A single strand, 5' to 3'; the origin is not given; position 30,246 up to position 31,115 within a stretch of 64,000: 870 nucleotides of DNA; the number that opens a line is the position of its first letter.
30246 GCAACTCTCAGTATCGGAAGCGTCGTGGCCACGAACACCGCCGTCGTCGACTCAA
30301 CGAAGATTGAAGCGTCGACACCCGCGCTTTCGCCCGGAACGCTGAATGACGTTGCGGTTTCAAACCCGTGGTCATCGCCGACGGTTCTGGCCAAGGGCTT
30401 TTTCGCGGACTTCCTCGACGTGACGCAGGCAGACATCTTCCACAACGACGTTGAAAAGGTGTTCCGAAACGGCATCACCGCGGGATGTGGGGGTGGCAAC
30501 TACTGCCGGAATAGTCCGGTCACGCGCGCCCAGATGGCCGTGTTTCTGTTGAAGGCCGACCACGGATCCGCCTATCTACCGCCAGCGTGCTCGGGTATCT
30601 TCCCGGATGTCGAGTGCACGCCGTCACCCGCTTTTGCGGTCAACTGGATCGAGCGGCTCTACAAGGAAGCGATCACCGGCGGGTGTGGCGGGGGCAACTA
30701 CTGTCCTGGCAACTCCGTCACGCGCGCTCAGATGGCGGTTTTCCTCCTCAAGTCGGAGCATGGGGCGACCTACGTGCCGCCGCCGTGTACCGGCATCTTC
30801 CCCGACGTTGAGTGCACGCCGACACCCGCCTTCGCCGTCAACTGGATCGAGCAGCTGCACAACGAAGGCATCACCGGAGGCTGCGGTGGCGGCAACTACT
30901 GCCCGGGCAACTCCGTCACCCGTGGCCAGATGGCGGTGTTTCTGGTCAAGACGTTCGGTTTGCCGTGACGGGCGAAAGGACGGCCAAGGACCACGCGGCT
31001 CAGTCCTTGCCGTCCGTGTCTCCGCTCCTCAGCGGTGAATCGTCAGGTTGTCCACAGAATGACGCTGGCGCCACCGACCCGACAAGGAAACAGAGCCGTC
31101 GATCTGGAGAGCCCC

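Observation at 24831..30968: Two neighbouring secreted propeller-repeat proteins (SBBP-type and GloVer-type) share an unusual SLH-like C-terminal module with an inserted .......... motif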

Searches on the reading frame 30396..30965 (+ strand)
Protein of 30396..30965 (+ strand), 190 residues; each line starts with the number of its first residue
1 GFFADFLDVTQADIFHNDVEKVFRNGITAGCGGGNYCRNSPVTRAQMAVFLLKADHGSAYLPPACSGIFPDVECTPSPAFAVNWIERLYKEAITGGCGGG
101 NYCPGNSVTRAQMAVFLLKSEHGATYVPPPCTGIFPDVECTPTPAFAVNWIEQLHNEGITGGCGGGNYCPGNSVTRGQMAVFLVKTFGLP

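Call 6: find_homologous_proteins(query=window:30396-30965:+, max_evalue=0.00001)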
Query window:30396-30965:+ (190 aa): 6992 proteins with E <= 0.00001 among 8000 candidates; the best 120 are listed.
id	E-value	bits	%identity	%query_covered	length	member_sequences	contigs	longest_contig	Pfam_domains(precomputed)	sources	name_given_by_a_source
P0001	1.8e-129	448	100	100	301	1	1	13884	PF01833.31,PF00395.26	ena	-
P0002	1.0e-106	373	83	99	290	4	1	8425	PF01833.31,PF00395.26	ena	-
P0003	1.4e-106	373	61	97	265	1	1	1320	PF00395.26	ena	-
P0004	2.6e-105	369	63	98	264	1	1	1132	PF24453.2,PF00395.26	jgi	jgi:hypothetical protein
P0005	4.7e-101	355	83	94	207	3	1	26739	PF00395.26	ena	-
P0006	4.6e-99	348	63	76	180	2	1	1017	PF24453.2,PF00395.26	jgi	-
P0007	2.2e-95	336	61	91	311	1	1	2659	PF00395.26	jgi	jgi:hypothetical protein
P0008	3.6e-95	336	59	97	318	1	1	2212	PF00395.26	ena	-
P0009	3.3e-93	329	63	74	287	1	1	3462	PF00127.27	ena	-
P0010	9.0e-91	321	63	79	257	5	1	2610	PF24453.2,PF00395.26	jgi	jgi:hypothetical protein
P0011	1.5e-89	317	65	97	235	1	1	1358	PF00395.26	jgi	-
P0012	3.5e-88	313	57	85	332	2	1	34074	PF24453.2,PF00395.26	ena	-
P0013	1.1e-87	311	69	99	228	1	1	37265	PF00395.26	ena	-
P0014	4.8e-87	309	73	97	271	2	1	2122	PF00395.26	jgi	jgi:hypothetical protein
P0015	2.7e-86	307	57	97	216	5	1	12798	PF00395.26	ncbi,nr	ncbi:MAG TPA: S-layer homology domain-containing protein, partial [Anaerolineales bacterium]|nr:S-la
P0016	3.4e-86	306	56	97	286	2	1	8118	PF00395.26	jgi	-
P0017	1.4e-85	304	69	100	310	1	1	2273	PF01833.31,PF00395.26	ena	-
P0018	3.4e-85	303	59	79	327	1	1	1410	PF00395.26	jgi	jgi:uncharacterized repeat protein (TIGR03803 family)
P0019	5.7e-85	302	71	100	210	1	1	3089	PF00395.26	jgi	jgi:hypothetical protein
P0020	6.2e-85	302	60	79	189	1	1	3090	PF24453.2,PF00395.26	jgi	jgi:hypothetical protein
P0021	1.6e-84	301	57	85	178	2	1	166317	PF24453.2,PF00395.26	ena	-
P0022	2.5e-84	300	56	97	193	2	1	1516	PF00395.26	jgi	jgi:hypothetical protein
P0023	3.1e-84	300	61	79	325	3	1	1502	PF24453.2,PF00395.26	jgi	jgi:uncharacterized repeat protein (TIGR03803 family)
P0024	3.5e-84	300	61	97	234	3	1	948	PF24453.2,PF00395.26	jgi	jgi:hypothetical protein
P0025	1.8e-83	297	66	100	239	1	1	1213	PF00395.26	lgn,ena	-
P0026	1.9e-83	297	71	97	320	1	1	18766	PF00395.26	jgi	jgi:hypothetical protein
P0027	3.9e-83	296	61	97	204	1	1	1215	PF00395.26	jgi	-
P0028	4.8e-83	296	52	97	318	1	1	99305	PF00395.26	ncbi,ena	-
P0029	2.6e-82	294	71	100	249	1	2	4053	PF01833.31,PF00395.26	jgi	jgi:hypothetical protein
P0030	2.1e-81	291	55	97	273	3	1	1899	PF00395.26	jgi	-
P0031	2.7e-81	290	53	97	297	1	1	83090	PF09479.17,PF00395.26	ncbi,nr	ncbi:MAG: S-layer homology domain-containing protein [Anaerolineales bacterium]|nr:S-layer homology 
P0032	4.2e-81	290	53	97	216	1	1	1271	PF00395.26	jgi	jgi:hypothetical protein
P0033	4.5e-81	290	70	99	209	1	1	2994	PF00395.26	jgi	jgi:hypothetical protein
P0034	1.4e-80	288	70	100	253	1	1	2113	PF00395.26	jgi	jgi:hypothetical protein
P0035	2.7e-80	287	55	99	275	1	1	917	PF00395.26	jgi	jgi:hypothetical protein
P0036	4.5e-80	286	68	100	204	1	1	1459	PF00395.26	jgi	jgi:hypothetical protein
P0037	5.5e-80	286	68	100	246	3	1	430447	PF01833.31,PF00395.26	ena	-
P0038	5.8e-80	286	55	97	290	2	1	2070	PF00395.26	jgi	jgi:hypothetical protein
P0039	6.5e-80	286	54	97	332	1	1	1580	PF09479.17,PF00395.26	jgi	jgi:uncharacterized repeat protein (TIGR02543 family)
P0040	8.0e-80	286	55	97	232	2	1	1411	PF00395.26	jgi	jgi:hypothetical protein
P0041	8.2e-80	286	71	99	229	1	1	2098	PF00395.26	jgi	jgi:hypothetical protein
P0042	1.2e-79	285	69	100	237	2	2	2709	PF00395.26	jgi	jgi:hypothetical protein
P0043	1.2e-79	285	70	98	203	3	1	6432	PF24453.2,PF00395.26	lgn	-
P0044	1.4e-79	285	69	97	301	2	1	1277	PF13688.13,PF00395.26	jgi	jgi:hypothetical protein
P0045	3.0e-79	284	68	100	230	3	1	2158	PF00395.26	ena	-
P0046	3.4e-79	283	69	99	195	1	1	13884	PF00395.26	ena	-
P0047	1.0e-78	282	56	97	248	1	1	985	PF00395.26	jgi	jgi:hypothetical protein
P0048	1.5e-78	281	67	99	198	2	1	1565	PF00395.26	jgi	jgi:hypothetical protein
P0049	1.9e-78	281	53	98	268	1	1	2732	PF00395.26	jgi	jgi:hypothetical protein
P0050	3.0e-78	280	67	100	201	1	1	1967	PF00395.26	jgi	jgi:hypothetical protein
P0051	6.2e-78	279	66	99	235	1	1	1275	PF00395.26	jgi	jgi:hypothetical protein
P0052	6.6e-78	279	69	99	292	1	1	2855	PF01833.31,PF00395.26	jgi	-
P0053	6.8e-78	279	67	99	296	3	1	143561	PF01833.31,PF00395.26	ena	-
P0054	6.8e-78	279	67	99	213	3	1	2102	PF00395.26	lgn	-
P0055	7.0e-78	279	68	99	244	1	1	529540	PF00395.26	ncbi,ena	-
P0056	1.0e-77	279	68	100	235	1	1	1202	PF00395.26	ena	-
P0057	1.7e-77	278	69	99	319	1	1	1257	PF01833.31,PF00395.26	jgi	-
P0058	1.7e-77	278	67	99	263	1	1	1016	PF00395.26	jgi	jgi:S-layer homology domain/IPT/TIG domain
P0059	2.0e-77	278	66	100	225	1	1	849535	PF24453.2,PF00395.26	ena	-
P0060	2.1e-77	278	68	99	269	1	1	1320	PF00395.26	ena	-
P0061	2.7e-77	277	67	99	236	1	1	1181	PF00395.26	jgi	jgi:hypothetical protein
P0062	3.8e-77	277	68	100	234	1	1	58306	PF00395.26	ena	-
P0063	4.2e-77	277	63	91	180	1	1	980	PF00395.26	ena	-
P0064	5.6e-77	276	67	99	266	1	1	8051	PF00395.26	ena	-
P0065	7.6e-77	276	56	99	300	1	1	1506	PF00395.26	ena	-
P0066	1.0e-76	275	56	98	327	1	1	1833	PF00395.26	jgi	jgi:hypothetical protein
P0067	1.2e-76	275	68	97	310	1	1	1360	PF00395.26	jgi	jgi:hypothetical protein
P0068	1.8e-76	275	65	99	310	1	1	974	PF01833.31,PF00395.26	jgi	jgi:hypothetical protein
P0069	2.0e-76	274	66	99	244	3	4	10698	PF01833.31,PF00395.26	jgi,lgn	jgi:IPT/TIG domain-containing protein/S-layer family protein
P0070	2.4e-76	274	67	99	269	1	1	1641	PF00395.26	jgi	jgi:hypothetical protein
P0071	3.8e-76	274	63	100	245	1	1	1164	PF00395.26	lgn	-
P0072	5.0e-76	273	68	99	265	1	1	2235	PF00395.26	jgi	jgi:hypothetical protein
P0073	8.6e-76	272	63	99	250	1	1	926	PF00395.26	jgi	jgi:hypothetical protein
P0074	1.4e-75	272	66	99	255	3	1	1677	PF00395.26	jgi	-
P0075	1.4e-75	272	67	98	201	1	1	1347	PF00395.26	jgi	jgi:hypothetical protein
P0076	1.6e-75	271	68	100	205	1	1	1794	PF00395.26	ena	-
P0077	1.7e-75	271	65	99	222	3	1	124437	PF00395.26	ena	-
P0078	1.8e-75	271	57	97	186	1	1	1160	PF00395.26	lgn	-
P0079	2.3e-75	271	79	75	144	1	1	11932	PF00395.26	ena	-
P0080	2.3e-75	271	59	91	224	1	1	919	PF00395.26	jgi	jgi:hypothetical protein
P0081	2.6e-75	271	66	99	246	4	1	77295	PF00395.26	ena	-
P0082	3.2e-75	271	65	99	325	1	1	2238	PF01833.31,PF00395.26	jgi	-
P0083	3.3e-75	270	68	97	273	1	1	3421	PF00395.26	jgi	jgi:hypothetical protein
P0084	4.4e-75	270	66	99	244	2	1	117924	PF00395.26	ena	-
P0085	5.0e-75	270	66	100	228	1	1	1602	PF00395.26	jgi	jgi:hypothetical protein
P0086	6.9e-75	269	66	100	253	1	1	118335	PF00395.26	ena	-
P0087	8.0e-75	269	67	99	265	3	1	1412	PF24453.2,PF00395.26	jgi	-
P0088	9.6e-75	269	58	98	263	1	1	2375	PF00395.26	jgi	-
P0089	1.4e-74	268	67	99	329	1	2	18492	PF01833.31,PF00395.26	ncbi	-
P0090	1.6e-74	268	67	95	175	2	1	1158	PF00395.26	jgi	-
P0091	1.7e-74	268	63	100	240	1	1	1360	PF00395.26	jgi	jgi:hypothetical protein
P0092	1.9e-74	268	59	97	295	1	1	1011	PF00395.26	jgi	jgi:hypothetical protein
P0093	2.1e-74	268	63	100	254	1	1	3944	PF00395.26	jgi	jgi:hypothetical protein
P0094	2.5e-74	268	67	97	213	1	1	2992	PF00395.26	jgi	jgi:hypothetical protein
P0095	2.9e-74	267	65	97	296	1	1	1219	PF00395.26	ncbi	ncbi:MAG: S-layer homology domain-containing protein, partial [Thermoanaerobaculia bacterium]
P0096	3.3e-74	267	63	100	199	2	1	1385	PF00395.26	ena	-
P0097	6.0e-74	266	65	99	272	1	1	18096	PF01833.31,PF00395.26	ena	-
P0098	6.4e-74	266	64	100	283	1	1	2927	PF01833.31,PF00395.26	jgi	jgi:hypothetical protein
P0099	6.8e-74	266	68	98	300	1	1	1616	PF00395.26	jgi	jgi:hypothetical protein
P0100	7.1e-74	266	65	99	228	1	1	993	PF00395.26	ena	-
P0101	7.5e-74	266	63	99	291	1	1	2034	PF00395.26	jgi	jgi:hypothetical protein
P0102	8.5e-74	266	63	100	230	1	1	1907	PF00395.26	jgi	jgi:hypothetical protein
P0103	1.4e-73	265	65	99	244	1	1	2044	PF00395.26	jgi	jgi:hypothetical protein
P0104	1.6e-73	265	63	99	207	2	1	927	PF00395.26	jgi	jgi:hypothetical protein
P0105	1.6e-73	265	55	98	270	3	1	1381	PF00395.26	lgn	-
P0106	1.6e-73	265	65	100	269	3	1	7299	PF01833.31,PF00395.26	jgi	jgi:hypothetical protein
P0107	1.7e-73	265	55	98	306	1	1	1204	PF00395.26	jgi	-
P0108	1.9e-73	265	66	97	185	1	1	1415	PF00395.26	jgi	jgi:hypothetical protein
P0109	2.3e-73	264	67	97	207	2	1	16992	PF00395.26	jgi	jgi:hypothetical protein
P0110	2.7e-73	264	65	99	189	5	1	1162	PF00395.26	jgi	jgi:hypothetical protein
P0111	3.0e-73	264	63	100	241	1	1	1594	PF00395.26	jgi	jgi:hypothetical protein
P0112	3.8e-73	264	65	100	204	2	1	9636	PF00395.26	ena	-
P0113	4.2e-73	264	62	99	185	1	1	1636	PF00395.26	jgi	jgi:hypothetical protein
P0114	4.7e-73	263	55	97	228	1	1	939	PF00395.26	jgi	jgi:hypothetical protein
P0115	5.9e-73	263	66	99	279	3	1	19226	PF01833.31,PF00395.26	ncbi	-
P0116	6.9e-73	263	56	90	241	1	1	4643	PF00395.26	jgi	-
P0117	7.7e-73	263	65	98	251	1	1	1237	PF00395.26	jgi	jgi:hypothetical protein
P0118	8.2e-73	263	63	100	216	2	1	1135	PF00395.26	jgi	jgi:S-layer homology domain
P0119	1.0e-72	262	65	99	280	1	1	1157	PF01833.31,PF00395.26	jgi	-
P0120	1.2e-72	262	54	97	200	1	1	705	PF00395.26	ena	-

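Call 9: find_encoding_contigs(protein=P0001, flank=10000, max_places=4)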
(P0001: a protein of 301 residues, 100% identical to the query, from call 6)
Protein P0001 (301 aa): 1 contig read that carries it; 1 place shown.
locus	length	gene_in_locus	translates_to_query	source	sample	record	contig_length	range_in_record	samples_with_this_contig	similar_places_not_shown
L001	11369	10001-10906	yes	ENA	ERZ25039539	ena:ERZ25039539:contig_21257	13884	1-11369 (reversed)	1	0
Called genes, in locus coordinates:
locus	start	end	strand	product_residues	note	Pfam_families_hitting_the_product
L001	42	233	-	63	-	-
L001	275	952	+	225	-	PF00560:LRR_1 (faint), PF13855:LRR_8 (faint), PF23598:LRR_14, PF12799:LRR_4 (weak)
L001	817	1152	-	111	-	-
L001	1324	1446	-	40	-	-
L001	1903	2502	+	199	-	-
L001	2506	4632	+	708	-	-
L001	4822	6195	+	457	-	PF25778:DUF7948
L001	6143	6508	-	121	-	-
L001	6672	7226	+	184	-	PF01833:TIG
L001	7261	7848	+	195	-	PF00395:SLH (faint)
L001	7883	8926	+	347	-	-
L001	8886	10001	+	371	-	-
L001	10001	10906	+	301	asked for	PF01833:TIG (weak), PF00395:SLH (faint)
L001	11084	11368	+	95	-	?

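Call 17: search_solved_structures(query=window:30396-30965:+, max_evalue=1, show_alignments=3)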
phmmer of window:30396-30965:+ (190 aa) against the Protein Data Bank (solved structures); distinct sequences matched with E-value up to 1: 8.
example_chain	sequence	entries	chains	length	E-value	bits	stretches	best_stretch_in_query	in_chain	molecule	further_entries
6bt4_A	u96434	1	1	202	0.00037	23.6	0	85-186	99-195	S-layer protein sap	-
3pyw_A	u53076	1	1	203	0.00051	23.2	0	85-186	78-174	S-layer protein sap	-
9g93_A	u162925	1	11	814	0.013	18.6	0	134-186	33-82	S-layer protein sap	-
7knv_A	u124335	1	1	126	0.059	16.4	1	33-113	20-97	Cadherin-related family member 3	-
6ppo_U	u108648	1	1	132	0.067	16.2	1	33-113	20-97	Cadherin-related family member 3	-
6psf_U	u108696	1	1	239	0.085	15.9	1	34-155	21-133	Cadherin-related family member 3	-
3qz1_A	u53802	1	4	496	0.39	13.7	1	91-149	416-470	Steroid 21-hydroxylase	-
8bz2_A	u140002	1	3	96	0.92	12.5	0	140-186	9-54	S-layer homology domain-containing protein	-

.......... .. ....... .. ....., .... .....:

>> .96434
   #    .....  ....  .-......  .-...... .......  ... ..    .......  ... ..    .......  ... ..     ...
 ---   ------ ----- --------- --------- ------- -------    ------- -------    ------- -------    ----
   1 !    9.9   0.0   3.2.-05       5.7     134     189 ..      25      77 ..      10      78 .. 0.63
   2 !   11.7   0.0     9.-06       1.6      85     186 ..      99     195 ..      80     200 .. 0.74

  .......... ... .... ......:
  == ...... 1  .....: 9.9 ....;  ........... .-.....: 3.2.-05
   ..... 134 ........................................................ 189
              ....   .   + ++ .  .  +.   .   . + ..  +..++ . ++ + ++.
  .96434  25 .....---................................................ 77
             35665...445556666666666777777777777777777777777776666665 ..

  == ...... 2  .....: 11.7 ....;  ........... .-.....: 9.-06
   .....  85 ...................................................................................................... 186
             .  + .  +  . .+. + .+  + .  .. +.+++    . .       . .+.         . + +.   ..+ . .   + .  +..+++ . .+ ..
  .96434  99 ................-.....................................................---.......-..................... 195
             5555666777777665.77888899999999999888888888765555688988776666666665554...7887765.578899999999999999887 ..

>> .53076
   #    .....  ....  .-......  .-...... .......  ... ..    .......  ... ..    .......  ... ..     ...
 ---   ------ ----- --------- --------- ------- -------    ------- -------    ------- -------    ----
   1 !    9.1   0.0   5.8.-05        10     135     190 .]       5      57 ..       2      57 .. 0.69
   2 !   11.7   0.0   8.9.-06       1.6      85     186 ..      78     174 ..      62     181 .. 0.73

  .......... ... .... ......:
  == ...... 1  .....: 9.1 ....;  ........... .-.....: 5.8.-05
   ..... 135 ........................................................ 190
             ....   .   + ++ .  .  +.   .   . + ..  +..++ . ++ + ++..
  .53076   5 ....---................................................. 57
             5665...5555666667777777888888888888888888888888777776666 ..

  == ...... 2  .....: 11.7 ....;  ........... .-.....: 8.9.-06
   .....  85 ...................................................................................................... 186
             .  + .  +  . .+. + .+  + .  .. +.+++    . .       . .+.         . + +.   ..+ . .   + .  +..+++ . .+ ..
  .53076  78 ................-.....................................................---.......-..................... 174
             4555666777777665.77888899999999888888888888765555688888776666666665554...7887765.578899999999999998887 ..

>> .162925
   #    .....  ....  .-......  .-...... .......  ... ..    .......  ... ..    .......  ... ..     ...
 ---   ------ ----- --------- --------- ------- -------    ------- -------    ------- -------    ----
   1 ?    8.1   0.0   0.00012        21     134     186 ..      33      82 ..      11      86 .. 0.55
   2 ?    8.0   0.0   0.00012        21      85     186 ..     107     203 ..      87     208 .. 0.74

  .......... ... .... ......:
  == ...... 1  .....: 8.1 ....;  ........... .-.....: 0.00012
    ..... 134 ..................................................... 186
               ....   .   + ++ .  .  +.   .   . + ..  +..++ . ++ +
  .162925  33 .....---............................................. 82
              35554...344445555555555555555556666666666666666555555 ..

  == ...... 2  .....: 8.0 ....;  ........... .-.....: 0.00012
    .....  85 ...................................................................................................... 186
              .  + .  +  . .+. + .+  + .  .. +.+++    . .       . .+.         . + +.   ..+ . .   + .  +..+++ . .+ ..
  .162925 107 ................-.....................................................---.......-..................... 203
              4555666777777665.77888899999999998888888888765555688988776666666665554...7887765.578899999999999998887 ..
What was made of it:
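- Checked: In the alignment to Sap, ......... aligns with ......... without a gap (call 17).
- phmmer finds Sap SLH (6bt4, 3pyw) at E about 4e-4 (call 17). The family's conserved Trp lies four residues later (call 17).
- Tried and rejected: Abandoned, because the Trp13 equivalent is ambiguous (call 17).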

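Call 25: predict_structure(alignment_id=A1)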
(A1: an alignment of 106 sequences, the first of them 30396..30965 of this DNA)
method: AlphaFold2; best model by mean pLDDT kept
length: 190 residues; sequences in the alignment: 106
mean_pLDDT: 96.1   pTM: 0.90
mean pLDDT of the five models: 96.1, 96.1, 95.9, 95.5, 95.4
residues with pLDDT >= 90: 183; 70-90: 3; 50-70: 3; < 50: 1
segments of 3 or more residues with pLDDT < 50: none
pLDDT, mean of each block of 10 residues (from residue 1): 79 97 96 96 98 98 97 94 98 96 98 98 98 97 95 98 96 98 98
secondary structure, 60 per line:
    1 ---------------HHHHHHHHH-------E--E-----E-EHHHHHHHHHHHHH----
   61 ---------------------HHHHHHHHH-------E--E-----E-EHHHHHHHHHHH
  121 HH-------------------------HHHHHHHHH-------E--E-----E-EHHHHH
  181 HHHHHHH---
elements in order: H16-24 H44-56 H82-90 H110-122 H148-156 H176-187
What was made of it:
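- On SLH domain (Pfam PF00395 / PROSITE PS51272): The AlphaFold2 model has pLDDT 96.1 and pTM 0.90, with helices 16-24/44-56, 82-90/110-122 and 148-156/176-187 (call 25). In the HMMER alignment to Sap, the Sap Trp aligns with Phe of PAFAVNW, and the family's conserved Trp (W84, W150) lies four residues later at the start of helix 1 (calls 17, 25).
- The AlphaFold2 model of the 190-aa cassette has pLDDT 96.1 and pTM 0.90, with two helices per module (call 25).
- Tried and rejected: Not possible. predict_structure returns no coordinates (call 25).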

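Call 27: find_related_loci(query=A1, collection=genome_contigs, flank=3000)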
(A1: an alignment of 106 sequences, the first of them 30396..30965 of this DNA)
Query A1 (190 aa) in genome_contigs; peptide patterns used: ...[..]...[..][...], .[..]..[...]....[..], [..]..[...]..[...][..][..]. (x = any residue, [..] = any of these).
588 stretches matched a pattern (row limit reached: there are more); 561 encode a relative of the query (tblastn E <= 1e-3); the best 80 are kept; 79 distinct loci.
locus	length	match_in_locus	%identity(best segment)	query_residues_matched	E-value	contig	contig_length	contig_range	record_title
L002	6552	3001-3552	73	6-189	5e-91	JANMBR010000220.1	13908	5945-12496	MAG: Acidobacteriota bacterium isolate OTE_1_metabat_297 OTE_1_k141_1937430, whole genome shotgun sequence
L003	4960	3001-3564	73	5-190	5e-90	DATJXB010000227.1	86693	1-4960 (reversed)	MAG TPA_asm: Thermoanaerobaculia bacterium isolate SMAG_U15115 k141_232134, whole genome shotgun sequence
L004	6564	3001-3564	72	5-190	6e-88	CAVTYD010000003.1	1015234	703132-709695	MAG: uncultured Acidobacteriota bacterium isolate MFD06714.bin.2.31 genome assembly, contig: contig_40844, whole genome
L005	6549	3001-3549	69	1-189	1e-85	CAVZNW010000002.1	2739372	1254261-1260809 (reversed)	MAG: uncultured Acidobacteriota bacterium isolate MFD06435.bin.3.333 genome assembly, contig: contig_42678, whole genome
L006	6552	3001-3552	67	1-190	5e-84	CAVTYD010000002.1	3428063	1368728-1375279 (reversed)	MAG: uncultured Acidobacteriota bacterium isolate MFD06714.bin.2.31 genome assembly, contig: contig_15739, whole genome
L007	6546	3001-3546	66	2-189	8e-82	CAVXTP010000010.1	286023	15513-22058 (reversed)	MAG: uncultured Acidobacteriota bacterium isolate MFD05942.bin.1.319 genome assembly, contig: contig_2615, whole genome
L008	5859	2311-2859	67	1-189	3e-80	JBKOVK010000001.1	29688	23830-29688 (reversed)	MAG: Acidobacteriota bacterium isolate GM_EKS_MAG_00046 GM_EKS_000000023672, whole genome shotgun sequence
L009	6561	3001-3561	67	1-190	3e-80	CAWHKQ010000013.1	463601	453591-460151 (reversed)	MAG: uncultured Acidobacteriota bacterium isolate MFD02840.bin.2.120 genome assembly, contig: contig_79102, whole genome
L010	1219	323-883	65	6-190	4e-85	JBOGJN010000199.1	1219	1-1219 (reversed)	MAG: Thermoanaerobaculia bacterium isolate H1-B1_maxbin2.bin.82_sub k127_998462, whole genome shotgun sequence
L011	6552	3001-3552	66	2-190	1e-78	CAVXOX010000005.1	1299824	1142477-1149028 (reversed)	MAG: uncultured Acidobacteriota bacterium isolate MFD00822.bin.1.216 genome assembly, contig: contig_35723, whole genome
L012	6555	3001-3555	64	2-190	6e-78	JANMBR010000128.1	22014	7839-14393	MAG: Acidobacteriota bacterium isolate OTE_1_metabat_297 OTE_1_k141_1712117, whole genome shotgun sequence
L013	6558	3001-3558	64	1-189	1e-77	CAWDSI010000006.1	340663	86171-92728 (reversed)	MAG: uncultured Acidobacteriota bacterium isolate MFD00392.bin.2.245 genome assembly, contig: contig_15836, whole genome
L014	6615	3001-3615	62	1-187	7e-77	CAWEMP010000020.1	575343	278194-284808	MAG: uncultured Acidobacteriota bacterium isolate MFD02809.bin.2.249 genome assembly, contig: contig_98405, whole genome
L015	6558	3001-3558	61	1-190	1e-76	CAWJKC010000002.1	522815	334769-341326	MAG: uncultured Acidobacteriota bacterium isolate MFD05513.bin.2.40 genome assembly, contig: contig_28943, whole genome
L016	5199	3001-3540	70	5-190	6e-76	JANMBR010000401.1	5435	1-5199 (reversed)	MAG: Acidobacteriota bacterium isolate OTE_1_metabat_297 OTE_1_k141_1667430, whole genome shotgun sequence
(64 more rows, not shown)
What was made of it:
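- The contig names (contig_NNNN) and the MFD isolate labels on the related Acidobacteriota MAGs point to long-read metagenome assemblies (calls 9, 27).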

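Call 28: search_protein_families(library=pfam, proteins=[P0004, P0012, P0046, P0015, P0059], max_evalue=0.01)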
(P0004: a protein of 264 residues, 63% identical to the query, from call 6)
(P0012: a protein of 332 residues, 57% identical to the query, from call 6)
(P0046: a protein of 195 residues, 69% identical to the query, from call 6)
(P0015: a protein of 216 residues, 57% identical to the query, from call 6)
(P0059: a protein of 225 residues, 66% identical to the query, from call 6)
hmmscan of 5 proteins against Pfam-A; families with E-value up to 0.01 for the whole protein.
P0004 (264 aa): 2 families
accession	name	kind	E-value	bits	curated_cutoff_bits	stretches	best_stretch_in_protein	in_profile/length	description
PF00395.25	SLH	-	9.8e-19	67.5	20.8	2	97-126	15-44/44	S-layer homology domain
PF24453.1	DUF7569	-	1.5e-05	25.4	27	0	88-103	36-51/70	Family of unknown function (DUF7569)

P0012 (332 aa): 2 families
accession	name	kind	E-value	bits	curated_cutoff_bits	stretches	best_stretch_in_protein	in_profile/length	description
PF00395.25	SLH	-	1.9e-10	41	20.8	1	253-282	15-44/44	S-layer homology domain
PF24453.1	DUF7569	-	3.9e-06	27.3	27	0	307-325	36-53/70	Family of unknown function (DUF7569)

P0046 (195 aa): 1 family
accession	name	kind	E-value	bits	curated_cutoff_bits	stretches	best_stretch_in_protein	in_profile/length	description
PF00395.25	SLH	-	1.7e-15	57.1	20.8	2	93-122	15-44/44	S-layer homology domain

P0015 (216 aa): 2 families
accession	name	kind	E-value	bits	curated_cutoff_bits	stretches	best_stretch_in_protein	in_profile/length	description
PF00395.25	SLH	-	1.6e-23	82.8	20.8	3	164-206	2-44/44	S-layer homology domain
PF14521.12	Aspzincin_M35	-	0.00012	23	30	1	1-23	120-142/142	Lysine-specific metallo-endopeptidase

P0059 (225 aa): 2 families
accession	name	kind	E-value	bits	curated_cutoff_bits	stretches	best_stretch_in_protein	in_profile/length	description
PF00395.25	SLH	-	3.2e-12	46.7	20.8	2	121-150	15-44/44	S-layer homology domain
PF24453.1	DUF7569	-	2.1e-05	24.9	27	0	113-127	37-51/70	Family of unknown function (DUF7569)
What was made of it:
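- Tried and rejected: On rescanning it scores 25-27 bits against a cutoff of 27, over only 15-19 residues (WIE..LA), and produces no stretch that passes on its own (call 28).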
